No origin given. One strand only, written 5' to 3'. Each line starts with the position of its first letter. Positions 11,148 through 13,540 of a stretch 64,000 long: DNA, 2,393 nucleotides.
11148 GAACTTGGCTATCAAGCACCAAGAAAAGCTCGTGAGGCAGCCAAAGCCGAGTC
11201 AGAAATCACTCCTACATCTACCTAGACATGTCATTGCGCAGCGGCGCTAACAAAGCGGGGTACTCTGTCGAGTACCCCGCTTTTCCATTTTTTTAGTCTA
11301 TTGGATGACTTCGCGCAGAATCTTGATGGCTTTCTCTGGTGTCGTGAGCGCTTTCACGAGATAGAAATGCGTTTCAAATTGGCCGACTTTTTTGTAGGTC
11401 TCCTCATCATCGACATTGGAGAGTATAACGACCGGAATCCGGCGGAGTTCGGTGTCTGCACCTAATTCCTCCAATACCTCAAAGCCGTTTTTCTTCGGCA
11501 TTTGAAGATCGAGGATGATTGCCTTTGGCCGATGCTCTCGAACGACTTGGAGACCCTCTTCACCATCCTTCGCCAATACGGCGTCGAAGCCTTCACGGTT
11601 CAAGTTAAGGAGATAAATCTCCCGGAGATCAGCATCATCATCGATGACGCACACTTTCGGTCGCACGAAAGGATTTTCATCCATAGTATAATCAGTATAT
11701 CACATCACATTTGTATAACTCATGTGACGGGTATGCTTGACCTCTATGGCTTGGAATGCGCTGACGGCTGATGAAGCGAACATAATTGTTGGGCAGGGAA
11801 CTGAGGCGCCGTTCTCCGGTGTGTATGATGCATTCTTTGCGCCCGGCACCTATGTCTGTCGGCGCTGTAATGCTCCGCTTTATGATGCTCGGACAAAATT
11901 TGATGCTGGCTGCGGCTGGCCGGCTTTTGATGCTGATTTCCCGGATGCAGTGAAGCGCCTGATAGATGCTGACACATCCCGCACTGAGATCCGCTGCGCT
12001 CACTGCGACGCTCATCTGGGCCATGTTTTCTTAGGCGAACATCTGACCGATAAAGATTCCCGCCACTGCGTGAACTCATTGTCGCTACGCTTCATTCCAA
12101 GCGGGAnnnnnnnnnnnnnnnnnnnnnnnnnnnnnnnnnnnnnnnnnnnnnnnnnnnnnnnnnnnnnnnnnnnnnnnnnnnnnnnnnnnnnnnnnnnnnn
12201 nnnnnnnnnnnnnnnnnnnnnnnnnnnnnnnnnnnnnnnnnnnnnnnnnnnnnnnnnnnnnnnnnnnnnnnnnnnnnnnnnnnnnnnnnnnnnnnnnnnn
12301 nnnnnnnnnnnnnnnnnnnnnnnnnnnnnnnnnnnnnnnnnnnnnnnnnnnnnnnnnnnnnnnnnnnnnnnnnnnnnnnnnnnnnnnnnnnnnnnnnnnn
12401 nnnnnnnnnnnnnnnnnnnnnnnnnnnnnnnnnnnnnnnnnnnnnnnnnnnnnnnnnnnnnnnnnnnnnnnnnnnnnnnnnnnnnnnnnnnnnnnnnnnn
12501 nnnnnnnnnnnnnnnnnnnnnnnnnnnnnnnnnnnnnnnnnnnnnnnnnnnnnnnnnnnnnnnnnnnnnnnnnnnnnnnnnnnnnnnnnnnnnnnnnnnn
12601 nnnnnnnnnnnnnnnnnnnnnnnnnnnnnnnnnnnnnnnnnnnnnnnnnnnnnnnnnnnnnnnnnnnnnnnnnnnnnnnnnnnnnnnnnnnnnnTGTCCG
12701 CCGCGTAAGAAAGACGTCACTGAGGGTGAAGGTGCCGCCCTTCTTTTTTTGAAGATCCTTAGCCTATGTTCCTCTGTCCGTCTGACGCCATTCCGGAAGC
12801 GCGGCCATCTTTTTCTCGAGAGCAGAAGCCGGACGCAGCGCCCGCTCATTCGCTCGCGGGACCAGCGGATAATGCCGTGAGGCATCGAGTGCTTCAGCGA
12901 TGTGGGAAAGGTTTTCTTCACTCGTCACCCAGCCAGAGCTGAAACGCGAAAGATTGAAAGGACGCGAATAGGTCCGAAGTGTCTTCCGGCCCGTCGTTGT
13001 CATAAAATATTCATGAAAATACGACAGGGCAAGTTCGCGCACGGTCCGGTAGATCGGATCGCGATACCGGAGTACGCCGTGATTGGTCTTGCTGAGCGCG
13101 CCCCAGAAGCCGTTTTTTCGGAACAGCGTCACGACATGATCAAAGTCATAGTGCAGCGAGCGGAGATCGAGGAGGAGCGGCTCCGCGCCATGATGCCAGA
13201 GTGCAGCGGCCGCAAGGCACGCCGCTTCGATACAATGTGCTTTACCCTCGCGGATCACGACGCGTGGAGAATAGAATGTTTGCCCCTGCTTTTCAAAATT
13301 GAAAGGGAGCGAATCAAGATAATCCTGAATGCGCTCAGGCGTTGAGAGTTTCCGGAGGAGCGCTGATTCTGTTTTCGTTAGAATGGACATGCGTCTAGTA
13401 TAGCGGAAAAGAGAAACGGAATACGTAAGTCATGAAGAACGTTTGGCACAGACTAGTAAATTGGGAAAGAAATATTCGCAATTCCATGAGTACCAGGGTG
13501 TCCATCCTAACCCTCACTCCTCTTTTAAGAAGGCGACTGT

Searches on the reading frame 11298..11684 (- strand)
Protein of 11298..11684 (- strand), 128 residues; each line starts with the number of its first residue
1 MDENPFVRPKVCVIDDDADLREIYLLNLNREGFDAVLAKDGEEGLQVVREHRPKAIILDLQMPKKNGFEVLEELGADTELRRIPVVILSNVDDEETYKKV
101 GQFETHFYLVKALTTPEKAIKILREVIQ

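Call 12: search_protein_families(library=pfam, proteins=[window:11298-11684:-], max_evalue=0.001)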
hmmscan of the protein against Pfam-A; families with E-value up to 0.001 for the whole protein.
window:11298-11684:- (128 aa): 1 family
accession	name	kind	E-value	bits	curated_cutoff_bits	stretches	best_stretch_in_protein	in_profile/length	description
PF00072.30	Response_reg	-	3.2e-19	69.6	30.2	1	11-115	1-103/111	Response regulator receiver domain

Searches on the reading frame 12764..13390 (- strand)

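Call 12: search_protein_families(library=pfam, proteins=[window:12764-13390:-], max_evalue=0.001)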
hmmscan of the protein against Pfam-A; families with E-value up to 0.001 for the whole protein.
window:12764-13390:- (208 aa): 0 families

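Call 32: search_protein_families(library=pfam, proteins=[window:12764-13390:-], max_evalue=1)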
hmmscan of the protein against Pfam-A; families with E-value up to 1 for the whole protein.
window:12764-13390:- (208 aa): 2 families
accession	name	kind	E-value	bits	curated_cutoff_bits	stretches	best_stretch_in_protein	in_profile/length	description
PF04473.18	DUF553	-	0.25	11.2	20.5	1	33-85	35-97/140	Transglutaminase-like domain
PF14822.12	Vasohibin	-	0.29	10.8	24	0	81-129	143-191/245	Vasohibin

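Call 71: search_protein_families(library=ncbifam, proteins=[window:12764-13390:-], max_evalue=0.001)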
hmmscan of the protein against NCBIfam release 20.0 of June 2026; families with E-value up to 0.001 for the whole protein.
window:12764-13390:- (208 aa): 0 families
